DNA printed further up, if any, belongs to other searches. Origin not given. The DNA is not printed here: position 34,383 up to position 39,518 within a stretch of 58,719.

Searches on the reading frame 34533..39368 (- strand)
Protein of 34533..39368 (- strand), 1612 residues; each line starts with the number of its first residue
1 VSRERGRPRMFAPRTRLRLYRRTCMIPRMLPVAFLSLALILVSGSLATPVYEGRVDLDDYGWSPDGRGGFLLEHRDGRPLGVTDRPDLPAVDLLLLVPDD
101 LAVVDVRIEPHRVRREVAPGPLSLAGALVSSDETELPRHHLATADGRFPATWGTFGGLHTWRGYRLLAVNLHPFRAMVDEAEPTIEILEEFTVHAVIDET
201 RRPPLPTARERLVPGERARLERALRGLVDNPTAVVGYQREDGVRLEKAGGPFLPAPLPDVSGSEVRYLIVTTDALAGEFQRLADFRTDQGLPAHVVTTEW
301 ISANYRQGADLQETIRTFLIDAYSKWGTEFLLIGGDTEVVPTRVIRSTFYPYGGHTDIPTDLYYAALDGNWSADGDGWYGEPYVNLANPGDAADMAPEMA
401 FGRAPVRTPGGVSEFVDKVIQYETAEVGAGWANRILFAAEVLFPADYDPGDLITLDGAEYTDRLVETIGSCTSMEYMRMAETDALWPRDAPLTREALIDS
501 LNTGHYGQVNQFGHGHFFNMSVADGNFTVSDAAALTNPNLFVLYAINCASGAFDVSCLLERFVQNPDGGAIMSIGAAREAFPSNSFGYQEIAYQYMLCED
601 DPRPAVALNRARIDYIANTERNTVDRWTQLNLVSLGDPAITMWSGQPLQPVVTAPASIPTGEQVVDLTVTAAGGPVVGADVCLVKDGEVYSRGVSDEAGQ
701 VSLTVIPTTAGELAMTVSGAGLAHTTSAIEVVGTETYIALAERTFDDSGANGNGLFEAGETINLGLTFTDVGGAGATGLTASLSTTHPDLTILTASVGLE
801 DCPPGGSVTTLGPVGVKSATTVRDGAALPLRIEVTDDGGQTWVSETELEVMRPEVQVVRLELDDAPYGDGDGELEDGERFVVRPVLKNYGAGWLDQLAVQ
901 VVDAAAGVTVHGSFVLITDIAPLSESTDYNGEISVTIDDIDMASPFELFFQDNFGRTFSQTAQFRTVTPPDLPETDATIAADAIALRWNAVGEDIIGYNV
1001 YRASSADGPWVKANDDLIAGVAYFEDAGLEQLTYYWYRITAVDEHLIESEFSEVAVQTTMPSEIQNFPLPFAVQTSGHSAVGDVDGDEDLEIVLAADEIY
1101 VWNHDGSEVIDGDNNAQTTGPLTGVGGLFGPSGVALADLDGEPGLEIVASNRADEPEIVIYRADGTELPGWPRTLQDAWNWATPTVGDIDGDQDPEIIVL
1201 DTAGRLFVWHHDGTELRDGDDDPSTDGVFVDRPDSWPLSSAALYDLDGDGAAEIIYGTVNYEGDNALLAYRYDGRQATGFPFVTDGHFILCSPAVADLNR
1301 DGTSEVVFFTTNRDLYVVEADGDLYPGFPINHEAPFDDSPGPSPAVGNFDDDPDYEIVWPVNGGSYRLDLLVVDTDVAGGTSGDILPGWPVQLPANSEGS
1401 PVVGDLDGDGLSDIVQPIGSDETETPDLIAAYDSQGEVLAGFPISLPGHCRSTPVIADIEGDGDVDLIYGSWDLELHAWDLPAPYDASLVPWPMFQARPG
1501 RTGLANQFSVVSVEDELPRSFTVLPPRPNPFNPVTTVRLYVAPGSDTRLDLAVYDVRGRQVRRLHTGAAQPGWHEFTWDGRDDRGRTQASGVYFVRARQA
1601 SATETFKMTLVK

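Call 71: search_protein_families(library=pfam, proteins=[window:34533-39368:-], max_evalue=0.00001)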
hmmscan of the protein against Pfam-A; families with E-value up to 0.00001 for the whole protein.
window:34533-39368:- (1612 aa): 3 families
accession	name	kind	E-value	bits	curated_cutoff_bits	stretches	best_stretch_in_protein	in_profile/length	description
PF01364.23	Peptidase_C25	-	7e-63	213.5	23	1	267-641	1-373/374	Peptidase family C25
PF13517.12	FG-GAP_3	-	1.2e-20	74.3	26.9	2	1245-1307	1-60/61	FG-GAP-like repeat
PF13860.13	FlgD_ig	-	3.1e-10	40.3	27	1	1545-1601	21-77/79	FlgD Ig-like domain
